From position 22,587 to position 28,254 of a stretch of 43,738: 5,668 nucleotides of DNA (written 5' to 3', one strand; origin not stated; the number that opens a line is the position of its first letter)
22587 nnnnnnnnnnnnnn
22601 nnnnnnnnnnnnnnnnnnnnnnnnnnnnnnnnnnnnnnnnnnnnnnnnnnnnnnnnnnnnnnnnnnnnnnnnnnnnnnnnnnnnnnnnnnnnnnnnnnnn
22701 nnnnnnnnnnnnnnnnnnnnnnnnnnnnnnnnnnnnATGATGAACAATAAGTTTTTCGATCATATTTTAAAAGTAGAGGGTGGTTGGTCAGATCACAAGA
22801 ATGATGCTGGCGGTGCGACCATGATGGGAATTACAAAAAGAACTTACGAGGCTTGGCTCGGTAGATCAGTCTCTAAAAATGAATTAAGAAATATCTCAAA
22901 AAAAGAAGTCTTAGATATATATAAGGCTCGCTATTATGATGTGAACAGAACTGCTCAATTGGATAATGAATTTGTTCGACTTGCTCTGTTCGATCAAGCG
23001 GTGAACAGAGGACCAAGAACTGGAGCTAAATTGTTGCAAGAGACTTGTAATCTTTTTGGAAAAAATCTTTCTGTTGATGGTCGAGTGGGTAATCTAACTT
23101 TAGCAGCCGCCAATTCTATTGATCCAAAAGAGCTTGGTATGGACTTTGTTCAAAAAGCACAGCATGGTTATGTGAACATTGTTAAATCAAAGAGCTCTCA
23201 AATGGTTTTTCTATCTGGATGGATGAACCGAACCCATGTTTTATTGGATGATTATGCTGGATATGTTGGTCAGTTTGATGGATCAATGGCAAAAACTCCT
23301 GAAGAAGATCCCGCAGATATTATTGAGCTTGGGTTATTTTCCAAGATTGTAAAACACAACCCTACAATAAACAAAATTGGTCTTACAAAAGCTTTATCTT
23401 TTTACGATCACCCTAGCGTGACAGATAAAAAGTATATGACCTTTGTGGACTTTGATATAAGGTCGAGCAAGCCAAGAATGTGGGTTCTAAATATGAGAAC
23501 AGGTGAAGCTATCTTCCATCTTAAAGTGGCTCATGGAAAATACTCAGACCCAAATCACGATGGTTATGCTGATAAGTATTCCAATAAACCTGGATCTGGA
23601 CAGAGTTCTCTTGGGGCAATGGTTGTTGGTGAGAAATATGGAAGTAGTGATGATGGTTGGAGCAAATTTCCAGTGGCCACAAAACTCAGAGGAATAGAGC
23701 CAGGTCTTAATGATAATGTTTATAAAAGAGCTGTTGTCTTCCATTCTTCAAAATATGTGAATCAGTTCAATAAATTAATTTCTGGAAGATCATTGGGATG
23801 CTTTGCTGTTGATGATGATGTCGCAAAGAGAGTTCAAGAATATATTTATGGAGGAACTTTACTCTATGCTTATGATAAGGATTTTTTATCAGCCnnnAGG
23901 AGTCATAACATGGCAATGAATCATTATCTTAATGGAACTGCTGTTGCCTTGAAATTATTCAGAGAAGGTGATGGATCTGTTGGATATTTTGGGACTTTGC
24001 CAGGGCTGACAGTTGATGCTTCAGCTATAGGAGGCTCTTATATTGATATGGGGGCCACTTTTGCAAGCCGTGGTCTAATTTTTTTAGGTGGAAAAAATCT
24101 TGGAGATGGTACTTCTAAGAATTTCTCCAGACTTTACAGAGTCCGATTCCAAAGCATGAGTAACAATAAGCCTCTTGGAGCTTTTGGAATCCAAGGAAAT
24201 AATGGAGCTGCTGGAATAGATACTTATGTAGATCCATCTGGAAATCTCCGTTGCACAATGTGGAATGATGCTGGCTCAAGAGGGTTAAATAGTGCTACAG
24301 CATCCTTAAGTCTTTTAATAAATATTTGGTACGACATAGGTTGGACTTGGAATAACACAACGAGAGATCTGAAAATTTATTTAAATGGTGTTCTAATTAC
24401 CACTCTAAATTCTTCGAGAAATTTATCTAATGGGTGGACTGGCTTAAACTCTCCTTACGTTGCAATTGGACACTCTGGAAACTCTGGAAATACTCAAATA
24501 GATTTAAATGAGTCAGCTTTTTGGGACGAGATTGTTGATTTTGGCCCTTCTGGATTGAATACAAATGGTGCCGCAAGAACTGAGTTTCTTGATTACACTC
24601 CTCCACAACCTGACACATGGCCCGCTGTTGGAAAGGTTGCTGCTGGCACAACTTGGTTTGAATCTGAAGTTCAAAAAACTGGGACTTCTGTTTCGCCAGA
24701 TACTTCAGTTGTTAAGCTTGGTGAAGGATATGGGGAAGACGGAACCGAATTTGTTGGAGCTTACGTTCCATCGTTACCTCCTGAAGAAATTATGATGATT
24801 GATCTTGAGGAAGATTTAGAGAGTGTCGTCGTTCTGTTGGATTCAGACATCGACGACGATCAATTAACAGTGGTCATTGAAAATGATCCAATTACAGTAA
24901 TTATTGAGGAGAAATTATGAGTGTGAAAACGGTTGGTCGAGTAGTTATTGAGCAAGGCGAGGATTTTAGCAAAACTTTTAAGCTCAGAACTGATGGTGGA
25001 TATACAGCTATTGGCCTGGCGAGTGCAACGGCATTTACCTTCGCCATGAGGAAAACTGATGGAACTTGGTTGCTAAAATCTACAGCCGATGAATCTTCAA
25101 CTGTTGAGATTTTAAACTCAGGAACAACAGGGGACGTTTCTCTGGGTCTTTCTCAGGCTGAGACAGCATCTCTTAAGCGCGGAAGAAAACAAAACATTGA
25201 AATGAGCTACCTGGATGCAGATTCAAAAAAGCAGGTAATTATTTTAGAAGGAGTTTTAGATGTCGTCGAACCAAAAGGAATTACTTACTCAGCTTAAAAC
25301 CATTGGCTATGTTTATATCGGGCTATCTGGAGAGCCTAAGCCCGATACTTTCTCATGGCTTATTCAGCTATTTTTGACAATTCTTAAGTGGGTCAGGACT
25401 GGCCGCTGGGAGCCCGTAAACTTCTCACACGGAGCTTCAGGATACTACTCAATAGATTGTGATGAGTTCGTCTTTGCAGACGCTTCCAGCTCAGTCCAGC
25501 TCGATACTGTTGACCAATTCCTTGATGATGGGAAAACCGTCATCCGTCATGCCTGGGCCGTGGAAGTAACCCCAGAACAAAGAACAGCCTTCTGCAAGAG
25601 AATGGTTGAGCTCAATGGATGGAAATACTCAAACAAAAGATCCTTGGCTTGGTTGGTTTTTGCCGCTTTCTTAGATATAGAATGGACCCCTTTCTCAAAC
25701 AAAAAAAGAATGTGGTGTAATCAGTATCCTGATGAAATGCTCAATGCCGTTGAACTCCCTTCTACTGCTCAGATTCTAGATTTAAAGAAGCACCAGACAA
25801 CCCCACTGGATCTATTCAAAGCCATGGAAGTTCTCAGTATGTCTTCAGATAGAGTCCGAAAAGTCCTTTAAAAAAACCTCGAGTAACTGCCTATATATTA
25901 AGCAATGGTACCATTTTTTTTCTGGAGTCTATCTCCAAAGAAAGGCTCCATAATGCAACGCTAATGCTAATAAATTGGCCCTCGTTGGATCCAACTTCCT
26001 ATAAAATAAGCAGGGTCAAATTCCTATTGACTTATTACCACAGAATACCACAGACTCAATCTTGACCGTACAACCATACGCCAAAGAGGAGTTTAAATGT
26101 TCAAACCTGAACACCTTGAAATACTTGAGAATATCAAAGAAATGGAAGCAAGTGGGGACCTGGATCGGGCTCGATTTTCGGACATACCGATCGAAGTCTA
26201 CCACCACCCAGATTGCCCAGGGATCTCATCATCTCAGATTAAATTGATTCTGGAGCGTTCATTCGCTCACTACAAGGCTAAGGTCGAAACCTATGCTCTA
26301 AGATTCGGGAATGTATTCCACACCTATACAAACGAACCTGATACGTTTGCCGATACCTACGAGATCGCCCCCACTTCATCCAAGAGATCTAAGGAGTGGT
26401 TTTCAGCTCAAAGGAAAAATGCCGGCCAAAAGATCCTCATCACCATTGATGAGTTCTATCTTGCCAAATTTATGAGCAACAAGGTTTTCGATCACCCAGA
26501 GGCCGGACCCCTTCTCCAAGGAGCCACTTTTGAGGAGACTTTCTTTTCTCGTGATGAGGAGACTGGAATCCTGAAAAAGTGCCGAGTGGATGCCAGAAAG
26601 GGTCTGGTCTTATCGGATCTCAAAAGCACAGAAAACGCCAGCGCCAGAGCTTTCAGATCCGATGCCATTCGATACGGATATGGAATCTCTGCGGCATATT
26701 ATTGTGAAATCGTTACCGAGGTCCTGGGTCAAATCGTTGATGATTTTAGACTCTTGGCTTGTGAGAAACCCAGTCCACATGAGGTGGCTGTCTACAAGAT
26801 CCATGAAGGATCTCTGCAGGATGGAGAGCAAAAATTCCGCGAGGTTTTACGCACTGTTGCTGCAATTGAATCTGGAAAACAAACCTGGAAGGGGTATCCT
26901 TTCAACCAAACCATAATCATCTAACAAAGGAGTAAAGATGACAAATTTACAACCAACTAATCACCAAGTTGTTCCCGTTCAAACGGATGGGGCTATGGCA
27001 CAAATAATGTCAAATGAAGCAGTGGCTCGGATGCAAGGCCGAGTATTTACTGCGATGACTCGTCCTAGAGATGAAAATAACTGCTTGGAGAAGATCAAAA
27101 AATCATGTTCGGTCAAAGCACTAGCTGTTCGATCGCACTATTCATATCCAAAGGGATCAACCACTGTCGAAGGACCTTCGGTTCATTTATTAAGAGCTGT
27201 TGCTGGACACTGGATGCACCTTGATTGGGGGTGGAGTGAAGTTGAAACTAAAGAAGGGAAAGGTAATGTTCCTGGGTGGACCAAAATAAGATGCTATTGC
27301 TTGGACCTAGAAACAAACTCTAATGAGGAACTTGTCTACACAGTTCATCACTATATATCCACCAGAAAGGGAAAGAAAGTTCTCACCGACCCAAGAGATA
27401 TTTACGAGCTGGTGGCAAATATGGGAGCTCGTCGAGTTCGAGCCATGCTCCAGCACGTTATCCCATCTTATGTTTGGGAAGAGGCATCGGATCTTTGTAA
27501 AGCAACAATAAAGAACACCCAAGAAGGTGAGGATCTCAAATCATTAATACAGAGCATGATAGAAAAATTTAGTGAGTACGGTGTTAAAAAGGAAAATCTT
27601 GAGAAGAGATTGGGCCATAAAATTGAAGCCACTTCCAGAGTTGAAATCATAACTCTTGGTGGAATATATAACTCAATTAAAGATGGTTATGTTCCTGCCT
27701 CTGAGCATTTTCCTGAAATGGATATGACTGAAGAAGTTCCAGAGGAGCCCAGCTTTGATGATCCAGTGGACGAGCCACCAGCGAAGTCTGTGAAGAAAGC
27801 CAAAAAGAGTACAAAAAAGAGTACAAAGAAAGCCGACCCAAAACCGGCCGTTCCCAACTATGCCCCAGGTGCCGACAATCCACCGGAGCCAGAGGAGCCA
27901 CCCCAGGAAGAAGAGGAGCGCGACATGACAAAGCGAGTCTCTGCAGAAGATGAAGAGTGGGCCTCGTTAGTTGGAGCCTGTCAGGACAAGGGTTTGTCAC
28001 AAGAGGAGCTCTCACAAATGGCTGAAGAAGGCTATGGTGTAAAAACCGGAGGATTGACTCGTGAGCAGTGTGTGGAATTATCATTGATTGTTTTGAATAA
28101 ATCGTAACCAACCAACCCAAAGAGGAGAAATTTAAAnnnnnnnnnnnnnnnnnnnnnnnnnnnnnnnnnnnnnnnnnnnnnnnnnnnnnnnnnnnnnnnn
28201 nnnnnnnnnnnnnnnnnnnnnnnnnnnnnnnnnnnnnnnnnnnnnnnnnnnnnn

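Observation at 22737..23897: Endolysin fusing a GH108 muramidase to an L,D-transpeptidase-fold (YkuD_2) Cys-His domain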

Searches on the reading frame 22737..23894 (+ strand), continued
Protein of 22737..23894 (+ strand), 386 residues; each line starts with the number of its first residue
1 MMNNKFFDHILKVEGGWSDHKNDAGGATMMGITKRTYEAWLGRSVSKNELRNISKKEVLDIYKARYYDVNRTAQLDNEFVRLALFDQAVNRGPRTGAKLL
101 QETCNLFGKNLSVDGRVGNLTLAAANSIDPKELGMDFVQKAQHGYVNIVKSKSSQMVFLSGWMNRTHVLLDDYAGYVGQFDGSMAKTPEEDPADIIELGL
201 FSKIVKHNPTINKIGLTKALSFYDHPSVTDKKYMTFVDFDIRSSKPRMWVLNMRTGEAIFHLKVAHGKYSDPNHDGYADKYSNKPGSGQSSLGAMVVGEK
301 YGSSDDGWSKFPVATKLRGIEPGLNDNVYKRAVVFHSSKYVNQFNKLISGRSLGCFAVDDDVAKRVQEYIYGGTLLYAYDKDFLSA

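Call 87: find_encoding_contigs(protein=P0009, flank=5000, max_places=1)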
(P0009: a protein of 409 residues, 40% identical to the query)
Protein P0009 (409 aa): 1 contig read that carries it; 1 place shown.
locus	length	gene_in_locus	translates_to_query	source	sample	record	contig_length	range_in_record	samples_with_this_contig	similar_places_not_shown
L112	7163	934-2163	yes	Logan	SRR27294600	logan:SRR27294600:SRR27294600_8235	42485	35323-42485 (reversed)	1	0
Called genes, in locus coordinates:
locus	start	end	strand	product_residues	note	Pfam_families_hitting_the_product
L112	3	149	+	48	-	?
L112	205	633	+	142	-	-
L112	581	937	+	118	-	-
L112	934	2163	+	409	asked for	PF05838:Glyco_hydro_108, PF09374:PG_binding_3 (weak), PF13645:YkuD_2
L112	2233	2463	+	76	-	-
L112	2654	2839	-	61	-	-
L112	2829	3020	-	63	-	-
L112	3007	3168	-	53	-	-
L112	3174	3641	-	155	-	-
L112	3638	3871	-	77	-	-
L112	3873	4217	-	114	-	-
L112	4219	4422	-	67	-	-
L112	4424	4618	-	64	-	-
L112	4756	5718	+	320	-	PF12684:DUF3799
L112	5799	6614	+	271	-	-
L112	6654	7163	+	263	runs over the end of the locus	PF14297:Lin1244_N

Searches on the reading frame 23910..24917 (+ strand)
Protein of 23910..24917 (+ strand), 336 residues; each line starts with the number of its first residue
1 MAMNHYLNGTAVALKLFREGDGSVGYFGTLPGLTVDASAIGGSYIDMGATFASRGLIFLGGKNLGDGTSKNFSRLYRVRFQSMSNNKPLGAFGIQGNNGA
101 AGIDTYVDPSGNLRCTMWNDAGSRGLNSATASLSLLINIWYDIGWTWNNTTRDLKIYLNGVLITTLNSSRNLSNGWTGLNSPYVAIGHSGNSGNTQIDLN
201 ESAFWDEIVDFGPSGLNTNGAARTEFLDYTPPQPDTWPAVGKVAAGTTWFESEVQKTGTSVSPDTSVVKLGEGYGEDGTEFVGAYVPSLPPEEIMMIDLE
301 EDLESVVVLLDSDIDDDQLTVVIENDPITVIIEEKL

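Call 10: search_protein_families(library=phrogs, proteins=[window:23910-24917:+], max_evalue=0.01)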
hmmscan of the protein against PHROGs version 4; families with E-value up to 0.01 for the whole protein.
window:23910-24917:+ (336 aa): 1 family
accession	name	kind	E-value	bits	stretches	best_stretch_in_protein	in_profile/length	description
phrog_6368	-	unknown function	0.00051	20.4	1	105-172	92-158/328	-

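Call 34: search_protein_families(library=pfam, proteins=[window:23910-24917:+], max_evalue=0.01)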
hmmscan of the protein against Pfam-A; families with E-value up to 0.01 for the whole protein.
window:23910-24917:+ (336 aa): 0 families

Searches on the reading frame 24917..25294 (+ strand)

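Call 10: search_protein_families(library=phrogs, proteins=[window:24917-25294:+], max_evalue=0.01)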
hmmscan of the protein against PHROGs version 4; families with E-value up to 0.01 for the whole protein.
window:24917-25294:+ (126 aa): 2 families
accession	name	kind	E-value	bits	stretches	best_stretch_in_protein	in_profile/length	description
phrog_3304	-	tail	6.9e-09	36.8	1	1-115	1-107/177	L-shaped tail fiber protein assembly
phrog_1084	-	unknown function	1.4e-05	26.1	1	9-91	10-87/123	unknown function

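Call 34: search_protein_families(library=pfam, proteins=[window:24917-25294:+], max_evalue=0.01)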
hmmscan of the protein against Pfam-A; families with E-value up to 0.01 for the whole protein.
window:24917-25294:+ (126 aa): 0 families

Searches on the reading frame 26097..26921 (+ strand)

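Call 34: search_protein_families(library=pfam, proteins=[window:26097-26921:+], max_evalue=0.01)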
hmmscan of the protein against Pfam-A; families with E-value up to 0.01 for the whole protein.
window:26097-26921:+ (275 aa): 1 family
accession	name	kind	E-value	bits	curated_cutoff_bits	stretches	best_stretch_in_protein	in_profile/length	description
PF12684.13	DUF3799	-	7.3e-25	88.5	26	1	44-261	1-218/233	PDDEXK-like domain of unknown function (DUF3799)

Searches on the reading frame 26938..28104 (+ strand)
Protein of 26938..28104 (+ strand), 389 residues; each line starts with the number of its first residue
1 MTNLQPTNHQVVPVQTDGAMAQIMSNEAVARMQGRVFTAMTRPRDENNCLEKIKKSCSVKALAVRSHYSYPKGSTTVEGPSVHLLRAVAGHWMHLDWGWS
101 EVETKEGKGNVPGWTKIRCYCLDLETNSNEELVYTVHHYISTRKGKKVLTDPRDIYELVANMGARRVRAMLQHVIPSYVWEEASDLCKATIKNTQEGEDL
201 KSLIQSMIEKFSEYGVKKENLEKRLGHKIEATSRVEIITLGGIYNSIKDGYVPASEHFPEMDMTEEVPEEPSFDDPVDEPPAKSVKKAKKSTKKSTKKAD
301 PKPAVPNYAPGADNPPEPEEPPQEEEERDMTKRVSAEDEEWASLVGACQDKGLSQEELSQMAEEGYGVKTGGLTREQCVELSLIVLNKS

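Call 33: search_protein_families(library=phrogs, proteins=[window:26938-28104:+], max_evalue=0.001)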
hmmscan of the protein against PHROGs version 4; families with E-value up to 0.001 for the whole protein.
window:26938-28104:+ (389 aa): 1 family
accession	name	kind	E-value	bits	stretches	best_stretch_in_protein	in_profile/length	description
phrog_3657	-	unknown function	3e-73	247.4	1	8-286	10-275/289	-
